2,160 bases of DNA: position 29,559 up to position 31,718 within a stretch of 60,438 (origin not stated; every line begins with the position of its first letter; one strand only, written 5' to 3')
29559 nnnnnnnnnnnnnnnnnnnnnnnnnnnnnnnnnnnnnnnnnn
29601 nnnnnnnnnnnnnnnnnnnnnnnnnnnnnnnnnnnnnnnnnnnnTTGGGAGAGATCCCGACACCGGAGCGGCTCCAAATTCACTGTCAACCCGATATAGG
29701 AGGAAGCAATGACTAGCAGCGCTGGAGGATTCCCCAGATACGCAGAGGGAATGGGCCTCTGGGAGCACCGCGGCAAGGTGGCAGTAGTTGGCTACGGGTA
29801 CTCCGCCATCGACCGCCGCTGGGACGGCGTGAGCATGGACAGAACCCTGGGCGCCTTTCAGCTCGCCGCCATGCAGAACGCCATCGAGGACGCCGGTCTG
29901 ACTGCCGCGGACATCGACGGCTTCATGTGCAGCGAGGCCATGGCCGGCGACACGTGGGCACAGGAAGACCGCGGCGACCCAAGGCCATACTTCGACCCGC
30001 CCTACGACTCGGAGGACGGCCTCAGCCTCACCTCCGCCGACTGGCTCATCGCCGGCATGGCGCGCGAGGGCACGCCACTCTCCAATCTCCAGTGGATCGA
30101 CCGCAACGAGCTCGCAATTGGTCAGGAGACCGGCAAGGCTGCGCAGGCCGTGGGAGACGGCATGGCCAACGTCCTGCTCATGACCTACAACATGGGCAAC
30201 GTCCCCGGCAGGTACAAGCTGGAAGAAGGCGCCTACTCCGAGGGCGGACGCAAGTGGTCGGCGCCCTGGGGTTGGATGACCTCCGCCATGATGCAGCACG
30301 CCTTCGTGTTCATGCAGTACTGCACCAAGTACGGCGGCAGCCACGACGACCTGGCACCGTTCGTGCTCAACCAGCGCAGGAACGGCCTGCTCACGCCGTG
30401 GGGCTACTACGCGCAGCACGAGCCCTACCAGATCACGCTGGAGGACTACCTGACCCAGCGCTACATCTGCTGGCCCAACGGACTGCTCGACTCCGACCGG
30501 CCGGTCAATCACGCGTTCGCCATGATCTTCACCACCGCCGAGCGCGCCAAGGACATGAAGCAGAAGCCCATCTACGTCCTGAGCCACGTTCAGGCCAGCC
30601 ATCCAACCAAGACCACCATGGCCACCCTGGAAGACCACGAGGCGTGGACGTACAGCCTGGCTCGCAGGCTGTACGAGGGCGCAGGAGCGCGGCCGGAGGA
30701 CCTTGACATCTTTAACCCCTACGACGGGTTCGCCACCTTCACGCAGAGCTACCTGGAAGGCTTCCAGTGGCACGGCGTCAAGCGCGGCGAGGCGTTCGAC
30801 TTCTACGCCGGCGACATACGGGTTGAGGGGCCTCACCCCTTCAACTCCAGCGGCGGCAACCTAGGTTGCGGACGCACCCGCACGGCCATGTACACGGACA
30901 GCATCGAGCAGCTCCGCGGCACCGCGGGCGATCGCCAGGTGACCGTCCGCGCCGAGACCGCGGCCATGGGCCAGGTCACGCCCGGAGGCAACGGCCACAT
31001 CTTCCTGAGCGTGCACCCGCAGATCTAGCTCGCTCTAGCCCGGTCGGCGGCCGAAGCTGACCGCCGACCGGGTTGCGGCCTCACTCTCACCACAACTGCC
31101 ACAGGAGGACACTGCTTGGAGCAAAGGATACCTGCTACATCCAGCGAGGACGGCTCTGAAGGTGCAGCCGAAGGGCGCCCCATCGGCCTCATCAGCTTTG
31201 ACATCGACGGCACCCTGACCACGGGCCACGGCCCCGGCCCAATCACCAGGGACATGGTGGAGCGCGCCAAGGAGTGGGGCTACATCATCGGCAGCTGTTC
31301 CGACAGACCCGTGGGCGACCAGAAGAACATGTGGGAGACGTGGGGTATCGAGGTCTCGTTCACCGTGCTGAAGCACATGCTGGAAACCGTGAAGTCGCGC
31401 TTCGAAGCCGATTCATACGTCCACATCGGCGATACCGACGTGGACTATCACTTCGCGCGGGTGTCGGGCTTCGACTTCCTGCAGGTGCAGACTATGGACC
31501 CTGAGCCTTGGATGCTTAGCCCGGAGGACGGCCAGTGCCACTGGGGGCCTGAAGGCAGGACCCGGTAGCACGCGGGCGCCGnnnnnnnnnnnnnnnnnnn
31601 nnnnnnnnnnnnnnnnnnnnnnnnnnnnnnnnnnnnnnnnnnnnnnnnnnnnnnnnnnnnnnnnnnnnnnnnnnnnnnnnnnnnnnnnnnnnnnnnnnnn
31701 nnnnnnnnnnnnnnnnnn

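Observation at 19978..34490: Candidate new catabolic system: three half-active fused CoA-transferases with transporter, DUF35/thiolase-fold and HAD modules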

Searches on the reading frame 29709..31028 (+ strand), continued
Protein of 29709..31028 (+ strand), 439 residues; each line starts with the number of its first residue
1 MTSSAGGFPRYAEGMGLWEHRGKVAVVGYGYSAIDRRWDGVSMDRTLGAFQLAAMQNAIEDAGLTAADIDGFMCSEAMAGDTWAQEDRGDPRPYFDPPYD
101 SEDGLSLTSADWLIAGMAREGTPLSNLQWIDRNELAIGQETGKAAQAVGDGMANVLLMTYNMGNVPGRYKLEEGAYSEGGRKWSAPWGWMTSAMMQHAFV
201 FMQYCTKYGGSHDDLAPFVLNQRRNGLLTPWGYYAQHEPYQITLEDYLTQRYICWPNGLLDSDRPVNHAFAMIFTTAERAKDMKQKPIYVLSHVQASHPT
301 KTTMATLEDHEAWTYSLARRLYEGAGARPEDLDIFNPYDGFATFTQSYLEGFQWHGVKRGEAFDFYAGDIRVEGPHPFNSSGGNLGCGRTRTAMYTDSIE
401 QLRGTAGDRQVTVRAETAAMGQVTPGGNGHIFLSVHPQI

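Call 59: search_solved_structures(query=A3, max_evalue=0.001, show_alignments=5)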
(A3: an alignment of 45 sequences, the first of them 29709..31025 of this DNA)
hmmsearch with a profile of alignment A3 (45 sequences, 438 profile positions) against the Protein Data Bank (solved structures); distinct sequences matched with E-value up to 0.001: 18.
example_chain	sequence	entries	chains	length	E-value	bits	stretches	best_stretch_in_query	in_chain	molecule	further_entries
6ok1_A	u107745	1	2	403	1e-28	103.6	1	137-415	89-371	Lipid-transfer protein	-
4u4e_A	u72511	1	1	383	1.3e-28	103.3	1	138-418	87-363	Thiolase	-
9myr_A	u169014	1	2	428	1.3e-27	100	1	137-412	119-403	Nonspecific lipid-transfer protein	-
7yvy_A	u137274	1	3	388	1.6e-27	99.7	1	185-408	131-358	Acetyl-CoA acetyltransferase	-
7pxp_C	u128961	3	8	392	1.1e-16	64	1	197-422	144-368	Benzoylsuccinyl-CoA thiolase subunit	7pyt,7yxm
4yzo_A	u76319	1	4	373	2.8e-12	49.5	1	201-436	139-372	Putative acyl-CoA acyltransferase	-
6esq_A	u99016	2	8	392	9.4e-12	47.7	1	165-393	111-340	acetoacetyl-CoA thiolase | Acetyl-CoA acetyltransferase thiolase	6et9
6hsj_A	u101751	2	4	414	1.4e-09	40.6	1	135-411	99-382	SCP2-thiolase (type-1)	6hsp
6hrv_A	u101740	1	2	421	1.5e-09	40.5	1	135-411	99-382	SCP2-thiolase (type-1)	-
9skm_I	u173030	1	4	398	1.8e-06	30.3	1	316-412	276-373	2,4-diacetylphloroglucinol biosynthesis protein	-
9skh_I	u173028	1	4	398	1.9e-06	30.2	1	316-412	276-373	2,4-diacetylphloroglucinol biosynthesis protein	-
5m3k_C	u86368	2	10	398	1.4e-05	27.4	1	315-411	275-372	2,4-diacetylphloroglucinol biosynthesis protein PhlC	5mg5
1u6e_A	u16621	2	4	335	2e-05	26.8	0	44-79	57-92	3-oxoacyl-[acyl-carrier-protein] synthase III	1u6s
1hzp_A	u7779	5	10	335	2.1e-05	26.8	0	44-79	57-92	3-OXOACYL-[ACYL-CARRIER-PROTEIN] SYNTHASE III | 3-oxoacyl-[acyl-carrier-protein] synthase 3 | Beta-ketoacyl-ACP synthase III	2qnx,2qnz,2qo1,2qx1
2aj9_A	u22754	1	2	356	2.3e-05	26.7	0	41-79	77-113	3-oxoacyl-[acyl-carrier-protein] synthase III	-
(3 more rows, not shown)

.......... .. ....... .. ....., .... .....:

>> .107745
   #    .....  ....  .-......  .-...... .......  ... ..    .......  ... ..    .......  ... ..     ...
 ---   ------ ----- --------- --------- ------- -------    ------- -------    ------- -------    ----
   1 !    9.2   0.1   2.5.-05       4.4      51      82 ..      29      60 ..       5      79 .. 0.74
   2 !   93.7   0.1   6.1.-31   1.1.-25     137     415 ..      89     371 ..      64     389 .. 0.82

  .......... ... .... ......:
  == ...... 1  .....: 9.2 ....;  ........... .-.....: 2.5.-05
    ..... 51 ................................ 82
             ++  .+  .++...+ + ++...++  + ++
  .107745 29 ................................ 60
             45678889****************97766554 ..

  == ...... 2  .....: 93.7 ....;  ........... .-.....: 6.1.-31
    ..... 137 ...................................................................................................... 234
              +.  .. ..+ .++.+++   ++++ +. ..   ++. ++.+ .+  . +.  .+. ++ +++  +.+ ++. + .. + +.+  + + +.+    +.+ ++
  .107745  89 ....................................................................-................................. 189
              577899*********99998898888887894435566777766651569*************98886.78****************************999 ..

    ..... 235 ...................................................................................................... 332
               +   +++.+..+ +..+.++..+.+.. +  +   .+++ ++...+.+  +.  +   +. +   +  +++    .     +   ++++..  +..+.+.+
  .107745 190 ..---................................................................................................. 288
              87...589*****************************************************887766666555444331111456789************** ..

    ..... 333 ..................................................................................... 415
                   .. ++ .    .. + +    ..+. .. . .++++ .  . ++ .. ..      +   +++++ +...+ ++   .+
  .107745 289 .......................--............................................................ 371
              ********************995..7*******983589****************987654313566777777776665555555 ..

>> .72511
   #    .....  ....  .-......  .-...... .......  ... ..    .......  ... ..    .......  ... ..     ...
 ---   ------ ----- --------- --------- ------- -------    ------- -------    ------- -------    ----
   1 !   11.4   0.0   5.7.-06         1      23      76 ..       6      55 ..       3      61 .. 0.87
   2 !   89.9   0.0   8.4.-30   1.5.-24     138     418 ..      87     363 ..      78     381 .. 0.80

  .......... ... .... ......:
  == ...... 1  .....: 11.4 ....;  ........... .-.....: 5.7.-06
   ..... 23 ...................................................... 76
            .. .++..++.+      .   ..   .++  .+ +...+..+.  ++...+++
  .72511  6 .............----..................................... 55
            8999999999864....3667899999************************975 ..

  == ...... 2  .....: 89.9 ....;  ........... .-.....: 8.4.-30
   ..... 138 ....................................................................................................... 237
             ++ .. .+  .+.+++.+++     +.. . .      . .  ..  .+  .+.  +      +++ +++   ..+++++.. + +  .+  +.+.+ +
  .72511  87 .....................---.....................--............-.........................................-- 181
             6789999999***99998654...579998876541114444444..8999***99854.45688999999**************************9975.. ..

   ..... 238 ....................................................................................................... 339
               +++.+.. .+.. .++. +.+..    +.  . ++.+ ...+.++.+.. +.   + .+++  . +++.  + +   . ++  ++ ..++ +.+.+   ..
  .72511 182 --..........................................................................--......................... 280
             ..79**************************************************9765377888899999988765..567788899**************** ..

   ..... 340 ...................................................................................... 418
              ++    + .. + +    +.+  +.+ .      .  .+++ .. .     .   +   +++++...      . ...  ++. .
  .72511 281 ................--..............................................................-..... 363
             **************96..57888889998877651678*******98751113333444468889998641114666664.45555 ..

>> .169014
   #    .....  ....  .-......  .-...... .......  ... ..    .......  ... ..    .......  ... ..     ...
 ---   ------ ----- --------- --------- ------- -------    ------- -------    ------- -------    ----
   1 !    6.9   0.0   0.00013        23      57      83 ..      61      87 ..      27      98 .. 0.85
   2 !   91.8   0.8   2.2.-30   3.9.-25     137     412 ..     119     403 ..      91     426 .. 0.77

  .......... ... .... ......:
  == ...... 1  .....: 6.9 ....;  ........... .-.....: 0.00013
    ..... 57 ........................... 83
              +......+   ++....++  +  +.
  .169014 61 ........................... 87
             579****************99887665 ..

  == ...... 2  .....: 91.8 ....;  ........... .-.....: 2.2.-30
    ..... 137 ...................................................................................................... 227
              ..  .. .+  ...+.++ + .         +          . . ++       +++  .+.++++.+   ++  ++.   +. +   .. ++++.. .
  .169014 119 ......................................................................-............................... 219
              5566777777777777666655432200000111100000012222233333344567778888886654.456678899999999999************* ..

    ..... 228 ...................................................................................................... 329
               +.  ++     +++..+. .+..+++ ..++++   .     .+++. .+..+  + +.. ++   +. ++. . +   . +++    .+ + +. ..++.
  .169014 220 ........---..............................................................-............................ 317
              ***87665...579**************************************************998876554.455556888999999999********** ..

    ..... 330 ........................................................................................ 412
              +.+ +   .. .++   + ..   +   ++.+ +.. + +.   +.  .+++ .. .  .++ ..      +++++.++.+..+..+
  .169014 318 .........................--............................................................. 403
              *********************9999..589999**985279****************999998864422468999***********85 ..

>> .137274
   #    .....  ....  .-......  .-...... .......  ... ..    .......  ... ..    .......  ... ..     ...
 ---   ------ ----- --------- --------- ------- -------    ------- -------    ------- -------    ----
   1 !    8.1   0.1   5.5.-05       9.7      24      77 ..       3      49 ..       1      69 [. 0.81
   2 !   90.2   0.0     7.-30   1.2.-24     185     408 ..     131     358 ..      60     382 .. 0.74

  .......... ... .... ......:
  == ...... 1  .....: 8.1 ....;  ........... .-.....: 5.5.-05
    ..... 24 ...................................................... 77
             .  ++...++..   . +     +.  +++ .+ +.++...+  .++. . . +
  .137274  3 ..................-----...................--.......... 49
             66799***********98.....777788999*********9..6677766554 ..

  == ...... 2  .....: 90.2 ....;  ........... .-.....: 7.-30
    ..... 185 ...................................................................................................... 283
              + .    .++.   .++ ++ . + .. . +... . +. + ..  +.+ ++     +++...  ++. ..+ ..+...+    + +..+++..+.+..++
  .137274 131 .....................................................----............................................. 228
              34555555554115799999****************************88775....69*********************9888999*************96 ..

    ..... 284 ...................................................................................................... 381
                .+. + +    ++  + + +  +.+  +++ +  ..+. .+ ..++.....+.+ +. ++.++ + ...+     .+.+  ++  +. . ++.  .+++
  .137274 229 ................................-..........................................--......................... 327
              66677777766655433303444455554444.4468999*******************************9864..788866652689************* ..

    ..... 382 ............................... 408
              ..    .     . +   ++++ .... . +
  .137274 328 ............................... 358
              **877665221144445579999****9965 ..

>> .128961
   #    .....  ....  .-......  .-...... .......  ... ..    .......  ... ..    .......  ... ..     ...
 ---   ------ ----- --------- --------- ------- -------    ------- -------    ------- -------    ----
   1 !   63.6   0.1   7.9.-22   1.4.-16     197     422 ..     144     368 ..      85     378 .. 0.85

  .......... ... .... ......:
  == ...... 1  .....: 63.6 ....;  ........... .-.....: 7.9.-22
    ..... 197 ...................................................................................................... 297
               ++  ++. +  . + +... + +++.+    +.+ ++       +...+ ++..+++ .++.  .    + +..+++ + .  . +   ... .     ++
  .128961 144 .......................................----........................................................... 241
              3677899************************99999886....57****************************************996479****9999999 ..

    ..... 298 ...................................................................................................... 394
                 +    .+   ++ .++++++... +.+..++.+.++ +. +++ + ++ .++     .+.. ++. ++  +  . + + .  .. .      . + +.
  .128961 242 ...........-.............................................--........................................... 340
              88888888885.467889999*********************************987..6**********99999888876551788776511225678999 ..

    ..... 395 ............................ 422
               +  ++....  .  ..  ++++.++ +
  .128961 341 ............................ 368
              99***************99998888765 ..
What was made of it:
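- BbsB is a far weaker match (1e-16) than Ltp2 (1e-28) (call 59). PhlC is a weak PDB hit (call 59).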

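Call 89: search_protein_families(library=pfam, proteins=[L048:2887-4371:+, L048:6054-6800:+, L018:7567-9918:+, L018:10099-11670:+, L019:1674-3416:+, L038:2885-4543:+, L038:5123-6322:+, L045:12087-12908:+, L045:13153-13935:+, L048:805-1812:+], max_evalue=0.0001)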
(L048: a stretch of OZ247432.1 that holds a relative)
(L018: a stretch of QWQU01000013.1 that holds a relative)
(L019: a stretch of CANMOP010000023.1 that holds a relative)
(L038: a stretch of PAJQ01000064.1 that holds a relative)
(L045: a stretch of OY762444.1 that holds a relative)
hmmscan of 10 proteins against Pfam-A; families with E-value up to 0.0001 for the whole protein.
L048:2887-4371:+ (495 aa): 4 families
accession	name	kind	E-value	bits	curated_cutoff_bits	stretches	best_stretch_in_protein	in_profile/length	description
PF00884.28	Sulfatase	-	4.5e-55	187.5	25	1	5-374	1-300/301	Sulfatase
PF16347.10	SGSH_C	-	4.1e-22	79.4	29.3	1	323-480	1-149/154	N-sulphoglucosamine sulphohydrolase, C-terminal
PF01663.27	Phosphodiest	-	1.5e-10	41.7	23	1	7-321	1-222/342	Type I phosphodiesterase / nucleotide pyrophosphatase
PF02995.22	DUF229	-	8e-05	22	25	0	279-338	302-360/496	Protein of unknown function (DUF229)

L048:6054-6800:+ (249 aa): 1 family
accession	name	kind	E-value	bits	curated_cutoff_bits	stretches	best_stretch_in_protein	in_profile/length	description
PF01925.25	TauE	-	1.7e-24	87.3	32.6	1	15-239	3-235/237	Sulfite exporter TauE/SafE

L018:7567-9918:+ (784 aa): 3 families
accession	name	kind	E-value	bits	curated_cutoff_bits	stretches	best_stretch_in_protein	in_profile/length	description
PF02738.23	MoCoBD_1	-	1.6e-67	227.6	27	1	193-430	5-244/244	Molybdopterin cofactor-binding domain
PF20256.3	MoCoBD_2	-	1.4e-59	202.4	27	1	460-718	17-283/283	Molybdopterin cofactor-binding domain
PF01315.27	Ald_Xan_dh_C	-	1.3e-26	93.6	31.3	1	47-160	1-110/110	Aldehyde oxidase and xanthine dehydrogenase, a/b hammerhead domain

L018:10099-11670:+ (524 aa): 0 families

L019:1674-3416:+ (581 aa): 0 families

L038:2885-4543:+ (553 aa): 1 family
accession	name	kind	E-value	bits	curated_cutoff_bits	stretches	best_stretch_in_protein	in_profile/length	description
PF05960.17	DUF885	-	2.3e-81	275.4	32.4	1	26-544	1-532/532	Bacterial protein of unknown function (DUF885)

L038:5123-6322:+ (400 aa): 1 family
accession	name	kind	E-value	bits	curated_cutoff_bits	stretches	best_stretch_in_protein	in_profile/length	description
PF07690.21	MFS_1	-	3.2e-35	122.1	33.4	2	9-253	11-241/347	Major Facilitator Superfamily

L045:12087-12908:+ (274 aa): 7 families
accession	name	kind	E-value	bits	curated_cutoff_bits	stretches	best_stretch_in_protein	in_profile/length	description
PF13649.12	Methyltransf_25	-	1.3e-14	55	27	1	83-173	2-97/97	Methyltransferase domain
PF08241.18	Methyltransf_11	-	7.1e-13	49.5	21.2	1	83-176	1-94/95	Methyltransferase domain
PF13847.12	Methyltransf_31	-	9.6e-10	38.8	27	1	81-176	6-108/145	Methyltransferase domain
PF08242.18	Methyltransf_12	-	1.5e-08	35.7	30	1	83-173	1-96/98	Methyltransferase domain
PF05175.20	MTS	-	3.1e-07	30.6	23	1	73-138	25-94/170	Methyltransferase small domain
PF13489.12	Methyltransf_23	-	1.1e-05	25.6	27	1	77-180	21-119/164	Methyltransferase domain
PF03848.20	TehB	-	7.2e-05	22.7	20.4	0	79-158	31-111/193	Tellurite resistance protein TehB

L045:13153-13935:+ (261 aa): 2 families
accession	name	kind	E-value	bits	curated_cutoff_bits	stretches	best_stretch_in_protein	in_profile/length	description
PF01557.24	FAA_hydrolase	-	1.3e-53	182.3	23.9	1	58-257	3-213/214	Fumarylacetoacetate (FAA) hydrolase C-terminal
PF10370.14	Rv2993c-like_N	-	2.2e-12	48.1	21.3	1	1-51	1-50/50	Rv2993c-like, N-terminal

L048:805-1812:+ (336 aa): 2 families
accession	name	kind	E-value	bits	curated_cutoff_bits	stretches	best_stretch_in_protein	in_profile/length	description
PF00005.33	ABC_tran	-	7.9e-30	104.7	25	1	31-190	2-137/137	ABC transporter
PF08352.17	oligo_HPY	-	1.6e-22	80.1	27.1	1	241-306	1-65/65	Oligopeptide/dipeptide transporter, C-terminal region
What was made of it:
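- On Opp/Dpp/Nik-type ABC importer: OppD/F-type ATPases are present in the related locus L048 (call 89).
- In L018 an aldehyde-oxidase-family MoCo subunit follows the HADs directly, which fits an aldehyde product (call 89).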

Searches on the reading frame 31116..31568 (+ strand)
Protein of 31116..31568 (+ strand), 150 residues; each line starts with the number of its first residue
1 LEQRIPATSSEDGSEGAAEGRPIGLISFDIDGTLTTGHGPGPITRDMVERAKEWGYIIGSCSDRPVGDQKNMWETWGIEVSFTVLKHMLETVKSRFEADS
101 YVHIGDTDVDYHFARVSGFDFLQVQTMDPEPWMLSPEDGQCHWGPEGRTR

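Call 3: search_protein_families(library=pfam, proteins=[window:31116-31568:+], max_evalue=0.01)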
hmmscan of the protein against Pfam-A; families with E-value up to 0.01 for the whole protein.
window:31116-31568:+ (150 aa): 3 families
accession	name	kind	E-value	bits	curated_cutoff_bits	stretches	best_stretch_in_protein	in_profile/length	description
PF23439.1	DUF7124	-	6.9e-06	26.7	27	1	47-126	19-102/111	Domain of unknown function (DUF7124)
PF00702.32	Hydrolase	-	0.0026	18.6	26.4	0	25-66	3-32/191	haloacid dehalogenase-like hydrolase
PF08282.18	Hydrolase_3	-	0.0065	16.7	20.9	0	26-79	1-55/255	haloacid dehalogenase-like hydrolase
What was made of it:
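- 31116..31568 (+): HAD1: a mini-HAD (core about 113 aa) with all four phosphatase motifs: FDIDGT, GSCSDR, VLKH and GDTDVD. Weak Pfam HAD and DUF7124 hits (call 3).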

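Call 14: search_protein_families(library=ncbifam, proteins=[window:31116-31568:+], max_evalue=0.001)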
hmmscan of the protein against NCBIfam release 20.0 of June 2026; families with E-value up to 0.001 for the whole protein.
window:31116-31568:+ (150 aa): 1 family
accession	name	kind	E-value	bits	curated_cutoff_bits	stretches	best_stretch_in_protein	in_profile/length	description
TIGR02461.1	osmo_MPG_phos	equivalog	0.00055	20.1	244.35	0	26-83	2-59/227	mannosyl-3-phosphoglycerate phosphatase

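Call 85: search_protein_representatives(protein=window:31116-31565:+)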
Query: 150 residues. Proteins with E-value up to 0.001 (for the whole library): 281; up to 1e-10: 166; up to 1e-30: 7. The best 150 are listed.
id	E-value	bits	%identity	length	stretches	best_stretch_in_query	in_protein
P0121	1.3e-48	181.1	66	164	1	25-148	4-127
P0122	3.3e-45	170.0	65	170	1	24-148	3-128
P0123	1.8e-44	167.6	63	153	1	25-148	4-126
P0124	5.0e-38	146.7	62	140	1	25-135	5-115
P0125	6.8e-37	143.0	93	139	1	47-115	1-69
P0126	1.5e-32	128.9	56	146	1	25-135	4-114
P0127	5.2e-32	127.1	55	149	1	25-134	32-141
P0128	1.5e-30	122.3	59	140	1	23-123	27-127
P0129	5.5e-30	120.5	55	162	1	22-133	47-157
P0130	2.1e-29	118.6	50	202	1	25-136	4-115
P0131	9.6e-29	116.5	47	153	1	19-143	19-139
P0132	1.3e-28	116.1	51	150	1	23-132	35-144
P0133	1.3e-28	116.1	49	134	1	30-139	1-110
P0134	2.1e-28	115.4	49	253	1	21-134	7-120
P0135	2.3e-28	115.2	65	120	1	15-108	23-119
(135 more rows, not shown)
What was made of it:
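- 31116..31568 (+): The family is small: 281 representatives among 1.84 billion (call 85).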
